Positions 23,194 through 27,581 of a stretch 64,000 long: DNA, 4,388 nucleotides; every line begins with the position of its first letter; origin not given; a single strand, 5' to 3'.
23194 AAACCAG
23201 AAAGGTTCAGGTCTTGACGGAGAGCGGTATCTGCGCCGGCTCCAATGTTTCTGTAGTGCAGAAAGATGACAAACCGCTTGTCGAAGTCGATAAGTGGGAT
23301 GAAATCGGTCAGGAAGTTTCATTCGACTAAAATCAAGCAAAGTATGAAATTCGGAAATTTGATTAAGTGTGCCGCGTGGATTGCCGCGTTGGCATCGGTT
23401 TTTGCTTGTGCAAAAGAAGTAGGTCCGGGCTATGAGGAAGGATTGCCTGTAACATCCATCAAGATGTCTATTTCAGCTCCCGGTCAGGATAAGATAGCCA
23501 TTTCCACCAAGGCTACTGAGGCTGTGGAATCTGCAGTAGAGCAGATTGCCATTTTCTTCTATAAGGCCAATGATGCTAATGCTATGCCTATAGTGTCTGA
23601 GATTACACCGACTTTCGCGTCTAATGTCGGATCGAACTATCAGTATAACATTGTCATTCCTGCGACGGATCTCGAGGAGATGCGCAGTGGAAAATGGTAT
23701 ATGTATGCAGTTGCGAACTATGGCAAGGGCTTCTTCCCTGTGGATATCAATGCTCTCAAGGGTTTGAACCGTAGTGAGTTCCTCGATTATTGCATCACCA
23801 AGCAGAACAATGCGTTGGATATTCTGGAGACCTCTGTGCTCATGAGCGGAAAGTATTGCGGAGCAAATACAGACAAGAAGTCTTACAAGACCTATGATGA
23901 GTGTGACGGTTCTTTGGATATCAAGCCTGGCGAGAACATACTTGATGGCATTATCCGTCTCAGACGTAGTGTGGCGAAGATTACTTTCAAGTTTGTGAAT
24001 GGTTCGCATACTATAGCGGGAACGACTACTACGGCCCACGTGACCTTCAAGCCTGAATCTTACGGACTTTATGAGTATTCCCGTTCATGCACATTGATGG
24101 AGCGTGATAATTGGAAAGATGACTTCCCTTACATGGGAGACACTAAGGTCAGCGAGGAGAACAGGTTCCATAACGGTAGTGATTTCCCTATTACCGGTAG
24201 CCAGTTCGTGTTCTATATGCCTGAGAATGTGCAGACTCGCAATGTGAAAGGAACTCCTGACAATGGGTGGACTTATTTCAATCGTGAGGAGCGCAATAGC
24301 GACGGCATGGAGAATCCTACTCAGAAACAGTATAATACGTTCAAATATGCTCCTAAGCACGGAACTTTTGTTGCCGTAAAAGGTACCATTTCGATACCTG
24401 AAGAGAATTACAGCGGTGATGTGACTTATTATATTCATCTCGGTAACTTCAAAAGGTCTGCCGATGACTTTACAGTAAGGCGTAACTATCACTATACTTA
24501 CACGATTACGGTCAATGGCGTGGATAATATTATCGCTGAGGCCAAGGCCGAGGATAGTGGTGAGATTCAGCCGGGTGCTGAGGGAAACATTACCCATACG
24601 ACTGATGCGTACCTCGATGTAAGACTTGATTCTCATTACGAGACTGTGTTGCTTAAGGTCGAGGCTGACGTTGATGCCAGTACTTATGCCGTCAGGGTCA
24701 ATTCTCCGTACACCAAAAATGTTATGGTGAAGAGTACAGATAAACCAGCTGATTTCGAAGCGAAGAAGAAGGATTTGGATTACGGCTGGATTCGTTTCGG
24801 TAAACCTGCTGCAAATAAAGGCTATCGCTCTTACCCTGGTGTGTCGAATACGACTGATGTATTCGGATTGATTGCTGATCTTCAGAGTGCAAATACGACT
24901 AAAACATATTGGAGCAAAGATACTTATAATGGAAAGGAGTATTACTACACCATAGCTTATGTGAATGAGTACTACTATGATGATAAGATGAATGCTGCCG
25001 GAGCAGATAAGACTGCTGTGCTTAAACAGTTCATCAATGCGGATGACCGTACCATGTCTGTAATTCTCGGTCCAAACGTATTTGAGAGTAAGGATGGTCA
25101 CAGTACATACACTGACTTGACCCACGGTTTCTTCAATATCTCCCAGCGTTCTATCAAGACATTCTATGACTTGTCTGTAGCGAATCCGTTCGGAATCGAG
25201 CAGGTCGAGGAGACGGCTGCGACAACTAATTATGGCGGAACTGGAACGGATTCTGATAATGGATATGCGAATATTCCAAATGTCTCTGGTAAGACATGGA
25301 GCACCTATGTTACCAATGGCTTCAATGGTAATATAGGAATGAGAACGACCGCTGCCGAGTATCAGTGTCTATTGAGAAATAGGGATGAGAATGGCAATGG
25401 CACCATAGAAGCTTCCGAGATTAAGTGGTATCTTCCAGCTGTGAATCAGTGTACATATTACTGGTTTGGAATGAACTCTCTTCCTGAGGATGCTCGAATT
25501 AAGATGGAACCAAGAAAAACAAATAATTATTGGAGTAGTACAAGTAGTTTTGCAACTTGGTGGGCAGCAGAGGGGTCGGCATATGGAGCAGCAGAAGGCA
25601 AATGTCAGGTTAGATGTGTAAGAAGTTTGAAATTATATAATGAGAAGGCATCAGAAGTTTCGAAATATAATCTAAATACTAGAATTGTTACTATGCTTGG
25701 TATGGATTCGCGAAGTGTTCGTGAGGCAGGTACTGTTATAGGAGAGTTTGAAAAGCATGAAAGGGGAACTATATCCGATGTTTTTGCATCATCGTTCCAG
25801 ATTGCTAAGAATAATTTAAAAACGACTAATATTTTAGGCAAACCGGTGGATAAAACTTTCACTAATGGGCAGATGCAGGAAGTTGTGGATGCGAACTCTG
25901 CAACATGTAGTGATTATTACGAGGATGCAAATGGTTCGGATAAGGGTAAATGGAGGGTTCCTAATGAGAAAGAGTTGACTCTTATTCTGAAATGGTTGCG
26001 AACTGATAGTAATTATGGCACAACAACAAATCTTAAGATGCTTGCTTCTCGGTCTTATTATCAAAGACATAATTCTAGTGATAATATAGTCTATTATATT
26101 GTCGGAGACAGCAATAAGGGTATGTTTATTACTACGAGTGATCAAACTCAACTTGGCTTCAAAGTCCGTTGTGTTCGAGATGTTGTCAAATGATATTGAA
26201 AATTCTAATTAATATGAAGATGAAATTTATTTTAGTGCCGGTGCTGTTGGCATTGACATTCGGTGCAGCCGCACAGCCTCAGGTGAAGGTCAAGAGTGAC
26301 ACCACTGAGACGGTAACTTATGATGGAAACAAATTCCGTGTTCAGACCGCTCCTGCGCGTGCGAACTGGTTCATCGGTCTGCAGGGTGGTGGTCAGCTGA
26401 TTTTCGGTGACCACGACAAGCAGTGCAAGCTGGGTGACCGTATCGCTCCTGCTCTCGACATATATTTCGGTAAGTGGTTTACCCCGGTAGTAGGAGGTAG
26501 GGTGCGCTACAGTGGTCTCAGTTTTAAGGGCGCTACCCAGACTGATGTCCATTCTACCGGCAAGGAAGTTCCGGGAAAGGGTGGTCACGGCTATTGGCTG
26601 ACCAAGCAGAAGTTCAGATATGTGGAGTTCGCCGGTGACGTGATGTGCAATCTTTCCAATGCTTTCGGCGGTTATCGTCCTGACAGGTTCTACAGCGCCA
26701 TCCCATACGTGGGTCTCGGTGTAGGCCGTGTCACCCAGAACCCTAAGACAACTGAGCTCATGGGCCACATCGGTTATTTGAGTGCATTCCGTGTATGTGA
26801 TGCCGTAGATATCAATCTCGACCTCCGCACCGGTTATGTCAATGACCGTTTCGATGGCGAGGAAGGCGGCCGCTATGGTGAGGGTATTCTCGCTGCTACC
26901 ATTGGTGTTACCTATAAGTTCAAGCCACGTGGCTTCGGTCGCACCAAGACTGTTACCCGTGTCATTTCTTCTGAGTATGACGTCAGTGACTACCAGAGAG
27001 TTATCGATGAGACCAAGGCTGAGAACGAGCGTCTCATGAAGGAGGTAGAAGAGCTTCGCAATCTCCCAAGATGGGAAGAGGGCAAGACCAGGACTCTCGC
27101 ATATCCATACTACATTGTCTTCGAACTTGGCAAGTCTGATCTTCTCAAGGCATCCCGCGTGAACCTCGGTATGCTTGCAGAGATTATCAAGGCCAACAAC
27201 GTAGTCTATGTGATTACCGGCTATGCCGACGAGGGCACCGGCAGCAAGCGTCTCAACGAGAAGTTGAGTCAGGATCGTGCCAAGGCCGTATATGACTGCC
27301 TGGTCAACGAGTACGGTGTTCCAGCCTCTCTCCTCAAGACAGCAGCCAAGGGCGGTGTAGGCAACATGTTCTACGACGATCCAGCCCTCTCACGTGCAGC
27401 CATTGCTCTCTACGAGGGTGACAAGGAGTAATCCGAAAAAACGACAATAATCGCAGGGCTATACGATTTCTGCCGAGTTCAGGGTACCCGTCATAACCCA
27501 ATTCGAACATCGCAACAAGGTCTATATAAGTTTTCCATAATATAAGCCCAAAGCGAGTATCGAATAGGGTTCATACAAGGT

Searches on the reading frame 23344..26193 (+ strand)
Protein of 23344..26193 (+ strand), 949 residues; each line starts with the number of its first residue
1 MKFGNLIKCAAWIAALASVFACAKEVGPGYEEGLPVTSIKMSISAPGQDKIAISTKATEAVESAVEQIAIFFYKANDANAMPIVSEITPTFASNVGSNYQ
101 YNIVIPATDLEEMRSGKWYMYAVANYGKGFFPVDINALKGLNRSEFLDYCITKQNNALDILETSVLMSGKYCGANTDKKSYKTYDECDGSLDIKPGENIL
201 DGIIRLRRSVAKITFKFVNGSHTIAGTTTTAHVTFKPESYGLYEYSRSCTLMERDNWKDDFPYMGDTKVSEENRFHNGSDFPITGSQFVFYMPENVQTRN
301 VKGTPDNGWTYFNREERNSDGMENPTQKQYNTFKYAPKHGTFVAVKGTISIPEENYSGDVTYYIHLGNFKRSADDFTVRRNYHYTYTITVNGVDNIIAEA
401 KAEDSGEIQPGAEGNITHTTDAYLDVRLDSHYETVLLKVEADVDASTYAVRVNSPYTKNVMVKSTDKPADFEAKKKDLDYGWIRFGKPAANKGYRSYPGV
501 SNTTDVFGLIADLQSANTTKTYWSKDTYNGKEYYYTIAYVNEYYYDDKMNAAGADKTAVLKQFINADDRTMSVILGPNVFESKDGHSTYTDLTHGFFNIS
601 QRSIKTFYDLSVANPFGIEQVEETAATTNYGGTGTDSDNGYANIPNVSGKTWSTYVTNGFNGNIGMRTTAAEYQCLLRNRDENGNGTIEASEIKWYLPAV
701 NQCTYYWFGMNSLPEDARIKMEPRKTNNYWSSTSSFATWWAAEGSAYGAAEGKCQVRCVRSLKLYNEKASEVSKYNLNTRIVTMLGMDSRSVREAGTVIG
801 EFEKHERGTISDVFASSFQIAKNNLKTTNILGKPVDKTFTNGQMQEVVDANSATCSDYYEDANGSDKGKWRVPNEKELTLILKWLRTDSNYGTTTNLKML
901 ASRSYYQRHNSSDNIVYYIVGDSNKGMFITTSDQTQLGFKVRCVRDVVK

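Call 17: search_protein_families(library=pfam, proteins=[window:23344-26193:+], max_evalue=1)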
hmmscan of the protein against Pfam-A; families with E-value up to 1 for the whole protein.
window:23344-26193:+ (949 aa): 2 families
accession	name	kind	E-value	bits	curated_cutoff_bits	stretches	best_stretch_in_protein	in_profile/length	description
PF16249.12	DUF4906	-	1.6e-06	28.5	27.7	1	327-388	21-73/73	Domain of unknown function (DUF4906)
PF07603.17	Lcl_C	-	0.00016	22.4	34.9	1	861-945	33-117/117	Lcl C-terminal domain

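Call 18: search_protein_families(library=ncbifam, proteins=[window:23344-26193:+], max_evalue=1)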
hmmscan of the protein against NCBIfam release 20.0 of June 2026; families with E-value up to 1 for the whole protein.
window:23344-26193:+ (949 aa): 1 family
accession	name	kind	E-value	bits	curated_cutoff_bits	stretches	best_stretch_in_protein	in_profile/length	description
NF045478.1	XF1762_fam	equivalog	0.012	15.4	50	1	791-859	6-78/143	XF1762 family protein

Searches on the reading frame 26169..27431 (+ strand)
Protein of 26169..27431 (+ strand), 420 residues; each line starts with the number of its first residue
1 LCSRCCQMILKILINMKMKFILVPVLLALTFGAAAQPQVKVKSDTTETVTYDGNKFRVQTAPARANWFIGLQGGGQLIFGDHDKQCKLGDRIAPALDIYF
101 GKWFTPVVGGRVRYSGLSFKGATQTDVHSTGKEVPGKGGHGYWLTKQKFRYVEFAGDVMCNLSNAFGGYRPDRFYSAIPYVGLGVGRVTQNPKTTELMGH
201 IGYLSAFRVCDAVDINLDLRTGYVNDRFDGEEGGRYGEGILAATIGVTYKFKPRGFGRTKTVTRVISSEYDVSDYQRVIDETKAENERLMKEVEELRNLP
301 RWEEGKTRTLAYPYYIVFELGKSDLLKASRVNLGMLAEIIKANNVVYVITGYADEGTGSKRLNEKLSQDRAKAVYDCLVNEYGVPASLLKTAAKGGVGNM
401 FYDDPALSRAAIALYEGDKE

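Call 17: search_protein_families(library=pfam, proteins=[window:26169-27431:+], max_evalue=1)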
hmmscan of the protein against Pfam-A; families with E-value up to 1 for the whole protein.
window:26169-27431:+ (420 aa): 3 families
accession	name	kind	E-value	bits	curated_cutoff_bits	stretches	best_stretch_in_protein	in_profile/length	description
PF00691.25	OmpA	-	2.5e-14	53.8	27.2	1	318-410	2-95/98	OmpA family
PF02183.23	HALZ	-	0.038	14.6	28.1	1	280-299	22-41/43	Homeobox associated leucine zipper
PF02839.19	CBM_5_12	-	0.6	10.6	26.2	0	47-67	12-34/44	Carbohydrate-binding module family 5/12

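Call 18: search_protein_families(library=ncbifam, proteins=[window:26169-27431:+], max_evalue=1)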
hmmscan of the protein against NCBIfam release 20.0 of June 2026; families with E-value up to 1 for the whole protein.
window:26169-27431:+ (420 aa): 22 families
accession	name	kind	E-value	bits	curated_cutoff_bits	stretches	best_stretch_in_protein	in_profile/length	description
NF053611.1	YiaD_Gzip_OmpA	equivalog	1.4e-10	41.3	175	1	309-395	97-182/206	YiaD family glycine zipper/OmpA-like lipoprotein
NF045788.1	Omp38Acinit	equivalog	1.6e-08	34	500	1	314-392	241-319/354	outer membrane protein Omp38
NF053613.1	OMP_toxin_LptF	equivalog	1.8e-07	31.1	400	1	302-391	129-217/256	lipotoxin F family OmpA-related lipoprotein LptF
NF053612.1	anchor_PA1041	equivalog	6.3e-07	29.6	250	1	315-395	132-211/236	PA1041 family peptidoglycan-binding anchor lipoprotein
TIGR03789.1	pdsO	hypoth_equivalog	1.3e-06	28.3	152.2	1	272-395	100-219/243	sortase-associated OmpA-like protein PdsO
NF047726.1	AutTranAdhPGAsTpgA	equivalog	3e-06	26.6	350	1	317-395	157-237/268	trimeric autotransporter adhesin/peptidogylcan-associated protein TpgA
NF007804.1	PRK10510.1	equivalog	3.8e-06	26.4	307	1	305-395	103-192/219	OmpA family lipoprotein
NF045787.1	OmpABordt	equivalog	1.9e-05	24.5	200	1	316-396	87-166/194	outer membrane protein OmpA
NF008071.1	PRK10808.1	equivalog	3.3e-05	23.4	277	1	316-395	233-313/358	porin OmpA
NF052230.1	T9SS_PorE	exception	3.8e-05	22.2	600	1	316-394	517-594/648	PorE family type IX secretion system protein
NF053585.1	OMP_LP_YfiB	equivalog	9.1e-05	22.4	128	1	315-395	57-136/163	outer membrane lipoprotein YfiB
NF006285.1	PRK08457.1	equivalog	0.00014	21.7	250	1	274-392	80-205/253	flagellar motor protein MotB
TIGR02802.1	Pal_lipo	equivalog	0.00024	21.2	125.35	1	316-392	2-77/104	peptidoglycan-associated lipoprotein Pal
TIGR03350.1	type_VI_ompA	equivalog_domain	0.0038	17.2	139.8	1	317-392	33-110/137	type VI secretion system protein TssL, long form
NF047653.1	OMPLoa22Lepto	equivalog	0.0043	16.7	300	1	318-396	75-159/183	OmpA family outer membrane lipoprotein Loa22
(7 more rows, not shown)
